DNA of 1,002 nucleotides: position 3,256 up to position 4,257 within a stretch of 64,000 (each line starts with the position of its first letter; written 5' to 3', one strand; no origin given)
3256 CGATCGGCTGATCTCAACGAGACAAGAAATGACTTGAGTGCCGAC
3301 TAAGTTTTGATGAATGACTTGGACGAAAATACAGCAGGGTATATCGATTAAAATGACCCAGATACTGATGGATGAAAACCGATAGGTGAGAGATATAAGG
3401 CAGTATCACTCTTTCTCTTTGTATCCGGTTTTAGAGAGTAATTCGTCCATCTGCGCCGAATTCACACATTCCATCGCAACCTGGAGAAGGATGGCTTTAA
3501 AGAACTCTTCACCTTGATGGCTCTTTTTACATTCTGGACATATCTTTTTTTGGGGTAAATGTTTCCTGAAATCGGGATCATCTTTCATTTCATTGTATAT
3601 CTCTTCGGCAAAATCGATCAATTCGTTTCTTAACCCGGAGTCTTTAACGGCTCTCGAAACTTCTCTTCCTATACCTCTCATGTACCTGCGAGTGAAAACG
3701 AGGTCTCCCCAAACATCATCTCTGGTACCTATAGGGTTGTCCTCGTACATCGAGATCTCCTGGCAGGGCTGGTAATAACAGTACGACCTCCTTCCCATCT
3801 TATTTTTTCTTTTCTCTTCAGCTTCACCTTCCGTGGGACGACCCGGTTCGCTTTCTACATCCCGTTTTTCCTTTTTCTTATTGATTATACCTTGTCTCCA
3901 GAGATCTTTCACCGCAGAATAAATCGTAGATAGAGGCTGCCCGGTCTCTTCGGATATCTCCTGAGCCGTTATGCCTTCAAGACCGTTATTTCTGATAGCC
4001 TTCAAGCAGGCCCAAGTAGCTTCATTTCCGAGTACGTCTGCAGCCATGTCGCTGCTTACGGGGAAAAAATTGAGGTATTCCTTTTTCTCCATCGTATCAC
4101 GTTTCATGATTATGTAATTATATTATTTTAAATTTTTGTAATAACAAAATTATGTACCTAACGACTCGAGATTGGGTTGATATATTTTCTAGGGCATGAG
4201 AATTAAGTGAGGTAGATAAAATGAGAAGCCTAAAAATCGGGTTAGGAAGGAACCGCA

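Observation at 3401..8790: Duplicated regulator / promoter / signal-peptide cassette driving two different PGF-CTERM surface proteins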

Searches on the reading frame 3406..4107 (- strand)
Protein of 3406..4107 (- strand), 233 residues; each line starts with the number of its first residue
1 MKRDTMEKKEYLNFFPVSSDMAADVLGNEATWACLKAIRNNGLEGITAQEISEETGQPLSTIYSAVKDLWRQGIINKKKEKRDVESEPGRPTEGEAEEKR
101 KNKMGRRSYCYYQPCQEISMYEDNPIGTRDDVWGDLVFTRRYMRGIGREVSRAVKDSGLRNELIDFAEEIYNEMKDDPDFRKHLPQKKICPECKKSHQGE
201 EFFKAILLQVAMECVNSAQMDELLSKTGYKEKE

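Call 12: search_protein_families(library=pfam, proteins=[window:3406-4107:-], max_evalue=0.01)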
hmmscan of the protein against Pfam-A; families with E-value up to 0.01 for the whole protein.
window:3406-4107:- (233 aa): 6 families
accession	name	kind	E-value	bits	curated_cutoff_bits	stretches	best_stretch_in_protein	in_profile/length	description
PF01978.25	TrmB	-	1.7e-05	25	25.6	1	45-82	22-59/68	Sugar-specific transcriptional regulator TrmB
PF13412.12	HTH_24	-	2.2e-05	24.4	21.9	1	45-75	17-47/48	Winged helix-turn-helix DNA-binding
PF04182.18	B-block_TFIIIC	-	0.0042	17.5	22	1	31-79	4-52/73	B-block binding subunit of TFIIIC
PF12802.13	MarR_2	-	0.005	17.4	27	1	31-82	7-57/61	MarR family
PF08784.17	RPA_C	-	0.0054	17.9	22.6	1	35-75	57-99/106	Replication protein A C terminal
PF09339.16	HTH_IclR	-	0.0084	16.3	22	0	44-75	17-48/52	IclR helix-turn-helix domain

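Call 13: search_protein_families(library=ncbifam, proteins=[window:3406-4107:-], max_evalue=0.01)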
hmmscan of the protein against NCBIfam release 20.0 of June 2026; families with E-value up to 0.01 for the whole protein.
window:3406-4107:- (233 aa): 2 families
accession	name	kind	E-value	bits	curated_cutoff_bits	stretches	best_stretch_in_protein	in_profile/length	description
NF040939.2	trans_reg_lrs14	equivalog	5.4e-05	23.2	90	1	33-92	25-80/103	Lrs14 family HTH-type transcriptional regulator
NF053606.1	Sta1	subfamily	0.00036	20.6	80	0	36-91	27-77/100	Sta1 family transcriptional regulator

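Call 14: find_encoding_contigs(protein=window:3406-4107:-, flank=10000, max_places=10)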
Protein window:3406-4107:- (233 aa): 1 contig read that carries it; 1 place shown.
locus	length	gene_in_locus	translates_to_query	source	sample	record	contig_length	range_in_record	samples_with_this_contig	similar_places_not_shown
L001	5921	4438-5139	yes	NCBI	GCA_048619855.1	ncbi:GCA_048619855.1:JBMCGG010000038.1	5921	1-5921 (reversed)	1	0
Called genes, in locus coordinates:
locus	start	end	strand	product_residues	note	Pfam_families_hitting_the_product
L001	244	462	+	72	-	-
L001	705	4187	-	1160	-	PF00246:Peptidase_M14, PF18998:Flg_new_2, PF07581:Glug (faint), PF18998:Flg_new_2, PF13620:CarboxypepD_reg (weak)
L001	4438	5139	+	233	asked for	PF13412:HTH_24 (faint), PF01978:TrmB (faint)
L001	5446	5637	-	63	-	-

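Call 15: find_homologous_proteins(query=window:3406-4107:-)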
Query window:3406-4107:- (233 aa): 3 proteins with E <= 0.001 among 134 candidates.
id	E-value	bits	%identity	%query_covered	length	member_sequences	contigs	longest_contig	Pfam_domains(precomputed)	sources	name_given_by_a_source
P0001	1.2e-148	511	99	98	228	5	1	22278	PF13412.13,PF01978.26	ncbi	ncbi:MAG: winged helix-turn-helix transcriptional regulator [Thermoplasmata archaeon]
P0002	7.8e-133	459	88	98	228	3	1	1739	PF13412.13,PF01978.26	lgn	-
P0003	6.0e-69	250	74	64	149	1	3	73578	-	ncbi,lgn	-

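Call 16: find_encoding_contigs(protein=P0001, flank=10000, max_places=6)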
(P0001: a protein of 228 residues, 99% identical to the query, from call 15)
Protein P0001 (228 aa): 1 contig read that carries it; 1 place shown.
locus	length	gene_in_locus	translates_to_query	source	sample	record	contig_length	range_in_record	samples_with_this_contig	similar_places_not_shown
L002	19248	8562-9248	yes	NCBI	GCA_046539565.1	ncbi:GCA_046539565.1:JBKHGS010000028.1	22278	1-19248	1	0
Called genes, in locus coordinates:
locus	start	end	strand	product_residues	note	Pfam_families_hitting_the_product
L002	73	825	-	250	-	PF00106:adh_short, PF23441:SDR (weak), PF08659:KR, PF13561:adh_short_C2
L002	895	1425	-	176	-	PF07690:MFS_1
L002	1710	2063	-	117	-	PF07690:MFS_1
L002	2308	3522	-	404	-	PF07581:Glug (weak)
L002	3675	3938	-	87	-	-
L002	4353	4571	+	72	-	-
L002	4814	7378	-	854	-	PF18998:Flg_new_2, PF07581:Glug (faint), PF18998:Flg_new_2, PF13620:CarboxypepD_reg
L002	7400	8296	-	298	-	PF00246:Peptidase_M14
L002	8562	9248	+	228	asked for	PF13412:HTH_24 (faint), PF01978:TrmB (faint)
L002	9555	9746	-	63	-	-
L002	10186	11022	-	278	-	PF01193:RNA_pol_L, PF01000:RNA_pol_A_bac, PF12838:Fer4_7 (weak), PF00037:Fer4 (weak), PF13237:Fer4_10 (weak), PF13187:Fer4_9 (weak)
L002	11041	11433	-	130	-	PF00411:Ribosomal_S11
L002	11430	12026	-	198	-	PF22421:SYY_C-terminal (weak), PF01479:S4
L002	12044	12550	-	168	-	PF00416:Ribosomal_S13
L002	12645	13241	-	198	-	PF01728:FtsJ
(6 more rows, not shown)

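Call 17: find_encoding_contigs(protein=P0003, flank=10000, max_places=6)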
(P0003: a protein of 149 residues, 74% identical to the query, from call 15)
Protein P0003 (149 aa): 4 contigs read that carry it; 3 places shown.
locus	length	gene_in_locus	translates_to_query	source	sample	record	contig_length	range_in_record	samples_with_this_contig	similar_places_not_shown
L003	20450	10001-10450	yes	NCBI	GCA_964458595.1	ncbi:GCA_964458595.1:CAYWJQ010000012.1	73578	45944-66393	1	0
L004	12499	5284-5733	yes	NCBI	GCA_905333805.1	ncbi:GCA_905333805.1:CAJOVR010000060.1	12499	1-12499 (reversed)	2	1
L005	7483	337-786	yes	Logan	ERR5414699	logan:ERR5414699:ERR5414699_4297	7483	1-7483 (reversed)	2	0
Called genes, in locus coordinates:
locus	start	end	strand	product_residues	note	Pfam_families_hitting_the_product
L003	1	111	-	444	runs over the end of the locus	PF02310:B12-binding, PF04055:Radical_SAM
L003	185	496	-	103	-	-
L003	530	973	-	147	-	-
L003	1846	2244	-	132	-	-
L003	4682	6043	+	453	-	PF23619:Ig_VWA7 (faint), PF20009:GEVED, PF18911:PKD_4, PF00801:PKD, PF22352:K319L-like_PKD (weak), PF20009:GEVED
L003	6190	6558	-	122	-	-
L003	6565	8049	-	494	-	PF00753:Lactamase_B (faint), PF12706:Lactamase_B_2 (weak)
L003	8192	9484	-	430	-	PF25292:Beta-prop_CGLA (faint), PF13360:PQQ_2, PF13570:Beta-prop_ACSF4, PF13360:PQQ_2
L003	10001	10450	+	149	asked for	-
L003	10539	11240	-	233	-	-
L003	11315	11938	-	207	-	-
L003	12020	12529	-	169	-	PF03773:ArsP_1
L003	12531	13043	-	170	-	PF03773:ArsP_1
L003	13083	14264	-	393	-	PF01321:Creatinase_N, PF00557:Peptidase_M24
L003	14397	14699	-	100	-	-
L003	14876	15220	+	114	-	PF02635:DsrE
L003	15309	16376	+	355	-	PF00528:BPD_transp_1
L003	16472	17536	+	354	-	PF00528:BPD_transp_1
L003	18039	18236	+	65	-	PF00313:CSD, PF08206:OB_RNB (weak)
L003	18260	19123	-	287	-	PF00106:adh_short, PF01370:Epimerase (weak), PF08659:KR, PF16363:GDP_Man_Dehyd (weak), PF13561:adh_short_C2, PF00106:adh_short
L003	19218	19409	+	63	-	-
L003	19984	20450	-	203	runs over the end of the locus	-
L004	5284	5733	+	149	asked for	-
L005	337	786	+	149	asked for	-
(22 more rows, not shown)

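Call 18: find_encoding_contigs(protein=P0002, flank=10000, max_places=6)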
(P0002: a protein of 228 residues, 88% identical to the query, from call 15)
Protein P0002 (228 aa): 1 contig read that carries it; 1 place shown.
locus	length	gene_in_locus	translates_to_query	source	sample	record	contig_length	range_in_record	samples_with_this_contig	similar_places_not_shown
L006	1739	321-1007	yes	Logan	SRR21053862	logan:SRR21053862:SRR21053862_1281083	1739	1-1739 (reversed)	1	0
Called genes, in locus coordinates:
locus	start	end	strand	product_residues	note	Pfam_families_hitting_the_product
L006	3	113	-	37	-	?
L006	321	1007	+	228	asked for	PF01978:TrmB (weak), PF13412:HTH_24 (faint)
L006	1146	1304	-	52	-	-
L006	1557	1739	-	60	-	?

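Call 50: search_protein_representatives(protein=window:3406-4107:-)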
Query: 233 residues. Proteins with E-value up to 0.001 (for the whole library): 63; up to 1e-10: 24; up to 1e-30: 4. The best 63 are listed.
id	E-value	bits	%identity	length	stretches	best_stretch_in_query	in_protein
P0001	3.7e-149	510.8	99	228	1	6-233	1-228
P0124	5.6e-47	176.5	42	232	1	8-225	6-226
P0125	1.1e-44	169.1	41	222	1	6-229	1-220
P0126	2.9e-36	141.5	35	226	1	8-231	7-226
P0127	1.7e-30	122.6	35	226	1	9-226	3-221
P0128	3.3e-30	121.7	32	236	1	7-232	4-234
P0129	3.3e-29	118.4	34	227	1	7-225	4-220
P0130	4.1e-27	111.5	34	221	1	12-213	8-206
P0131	7.1e-26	107.5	32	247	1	7-228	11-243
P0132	7.2e-23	97.7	36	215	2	102-230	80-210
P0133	2.3e-22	96.0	29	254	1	7-227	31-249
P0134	2.6e-17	79.5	37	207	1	90-224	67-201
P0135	1.7e-15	73.5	36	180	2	11-82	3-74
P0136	2.0e-15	73.3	30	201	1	15-232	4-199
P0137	4.2e-15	72.3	31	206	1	10-231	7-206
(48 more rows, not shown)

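Call 62: find_encoding_contigs(protein=P0124, flank=5000, max_places=3)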
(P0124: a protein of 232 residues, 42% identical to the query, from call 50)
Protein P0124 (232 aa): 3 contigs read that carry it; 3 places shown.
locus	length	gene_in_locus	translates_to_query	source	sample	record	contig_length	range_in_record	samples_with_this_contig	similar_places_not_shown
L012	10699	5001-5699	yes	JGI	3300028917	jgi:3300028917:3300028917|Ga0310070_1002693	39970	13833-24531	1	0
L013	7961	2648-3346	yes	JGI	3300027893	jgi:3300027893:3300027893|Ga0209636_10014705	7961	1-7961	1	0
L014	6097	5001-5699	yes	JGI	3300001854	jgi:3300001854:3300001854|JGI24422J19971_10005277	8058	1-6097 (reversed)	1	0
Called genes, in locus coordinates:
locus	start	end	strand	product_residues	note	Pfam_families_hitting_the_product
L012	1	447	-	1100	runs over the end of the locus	PF04563:RNA_pol_Rpb2_1, PF04561:RNA_pol_Rpb2_2, PF04565:RNA_pol_Rpb2_3, PF04566:RNA_pol_Rpb2_4, PF04567:RNA_pol_Rpb2_5, PF00562:RNA_pol_Rpb2_6, PF04560:RNA_pol_Rpb2_7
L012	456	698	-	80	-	PF01191:RNA_pol_Rpb5_C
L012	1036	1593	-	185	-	PF02659:Mntp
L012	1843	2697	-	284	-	PF02511:Thy1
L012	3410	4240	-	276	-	PF12679:ABC2_membrane_2, PF12730:ABC2_membrane_4, PF12698:ABC2_membrane_3 (weak), PF13346:ABC2_membrane_5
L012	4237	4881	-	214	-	PF00005:ABC_tran, PF13304:AAA_21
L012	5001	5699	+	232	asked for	PF09339:HTH_IclR (weak), PF13412:HTH_24 (weak), PF01978:TrmB (weak)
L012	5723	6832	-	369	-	PF05559:DUF763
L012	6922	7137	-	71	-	-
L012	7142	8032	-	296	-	PF02749:QRPTase_N, PF01729:QRPTase_C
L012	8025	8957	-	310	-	PF02445:NadA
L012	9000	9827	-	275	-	PF03447:NAD_binding_3, PF01958:Asp_DH_C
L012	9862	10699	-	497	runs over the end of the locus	PF04055:Radical_SAM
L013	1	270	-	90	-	?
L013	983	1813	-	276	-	PF12679:ABC2_membrane_2, PF12730:ABC2_membrane_4, PF12698:ABC2_membrane_3 (weak), PF13346:ABC2_membrane_5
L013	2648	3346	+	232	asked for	PF09339:HTH_IclR (weak), PF13412:HTH_24 (weak), PF01978:TrmB (weak)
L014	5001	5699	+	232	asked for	PF09339:HTH_IclR (weak), PF13412:HTH_24 (weak), PF01978:TrmB (weak)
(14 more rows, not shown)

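Call 63: predict_structure(alignment_id=A1)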
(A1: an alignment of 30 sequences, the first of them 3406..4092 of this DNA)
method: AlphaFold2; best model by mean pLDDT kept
length: 228 residues; sequences in the alignment: 30
mean_pLDDT: 87.2   pTM: 0.79
mean pLDDT of the five models: 87.2, 87.1, 86.5, 84.3, 84.0
residues with pLDDT >= 90: 139; 70-90: 55; 50-70: 34; < 50: 0
segments of 3 or more residues with pLDDT < 50: none
pLDDT, mean of each block of 10 residues (from residue 1): 84 85 94 92 96 97 92 76 63 60 87 66 76 87 93 96 97 94 92 94 96 97 92
secondary structure, 60 per line:
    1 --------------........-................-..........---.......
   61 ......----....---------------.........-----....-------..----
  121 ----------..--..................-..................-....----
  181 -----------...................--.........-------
elements in order: H15-22 H24-39 H43-50 H54-66 E71-74 H90-98 E104-107 H135-152 H154-171 H173-176 H192-210 H213-221

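Call 65: fold_search(model_id=the predicted structure, library=pdb)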
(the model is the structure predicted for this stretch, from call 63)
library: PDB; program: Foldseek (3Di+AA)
matches with E <= 10: 1406; with E <= 0.001: 0
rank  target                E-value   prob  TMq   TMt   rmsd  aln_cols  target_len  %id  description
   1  3r0a_A                4.1e-03  1.00  0.29  0.53  11.6       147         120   16  Possible transcriptional regulator from Methanosarcina mazei Go1 (gi 21227196) (released 2011-03-23)
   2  3r0a_B                4.4e-03  1.00  0.29  0.52  12.0       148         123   16  Possible transcriptional regulator from Methanosarcina mazei Go1 (gi 21227196) (released 2011-03-23)
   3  8a22_Xf               6.7e-03  0.93  0.27  0.31  18.9       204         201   14  Structure of the mitochondrial ribosome from Polytomella magna (released 2022-11-16)
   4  2dk5_MODEL_1_A        8.5e-03  1.00  0.27  0.63   4.4       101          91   14  Solution structure of Winged-Helix domain in RNA polymerase III 39KDa polypeptide (released 2006-10-06)
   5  5f7q_E                8.5e-03  1.00  0.26  0.15   7.0       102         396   20  ROK repressor Lmo0178 from Listeria monocytogenes bound to operator (released 2016-09-07)
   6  2cwe                  9.1e-03  0.99  0.36  0.42  13.3       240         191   15  Crystal structure of hypothetical transcriptional regulator protein, PH1932 from Pyrococcus horikoshii OT3 (released 2005-12-20)
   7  6xjf_B                9.6e-03  1.00  0.29  0.61   2.4        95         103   21  X-ray crystal structure of Pyrococcus furiosus general transcription factor TFE-alpha (SeMet labeled protein) (released 2020-07-08)
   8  6j05_A                1.4e-02  1.00  0.29  0.62   2.8       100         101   15  Structures of two ArsR As(III)-responsive repressors: implications for the mechanism of derepression (released 2019-07-03)
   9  9a4a_B                1.4e-02  1.00  0.25  0.37   8.2        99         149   11  Model of YLAN-FUR by crosslinking MS and deep learning (released 2024-09-18)
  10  1uly                  1.8e-02  0.98  0.36  0.42  12.6       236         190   16  Crystal structure analysis of the ArsR homologue DNA-binding protein from P. horikoshii OT3 (released 2004-10-19)
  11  8cli_A                1.8e-02  0.84  0.25  0.11  16.0       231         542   12  TFIIIC TauB-DNA monomer (released 2023-06-21)
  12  5f7q_C                1.9e-02  1.00  0.26  0.16   6.6       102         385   20  ROK repressor Lmo0178 from Listeria monocytogenes bound to operator (released 2016-09-07)
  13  5f7q_L                1.9e-02  1.00  0.26  0.16   6.7       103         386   19  ROK repressor Lmo0178 from Listeria monocytogenes bound to operator (released 2016-09-07)
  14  2p4w_B                1.9e-02  0.97  0.29  0.33  14.5       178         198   17  Crystal structure of heat shock regulator from Pyrococcus furiosus (released 2007-03-27)
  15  6cmv_C                2.0e-02  0.99  0.27  0.52  11.7       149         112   15  Crystal structure of Archaeal Biofilm Regulator (AbfR2) from Sulfolobus acidocaldarius (released 2018-11-14)
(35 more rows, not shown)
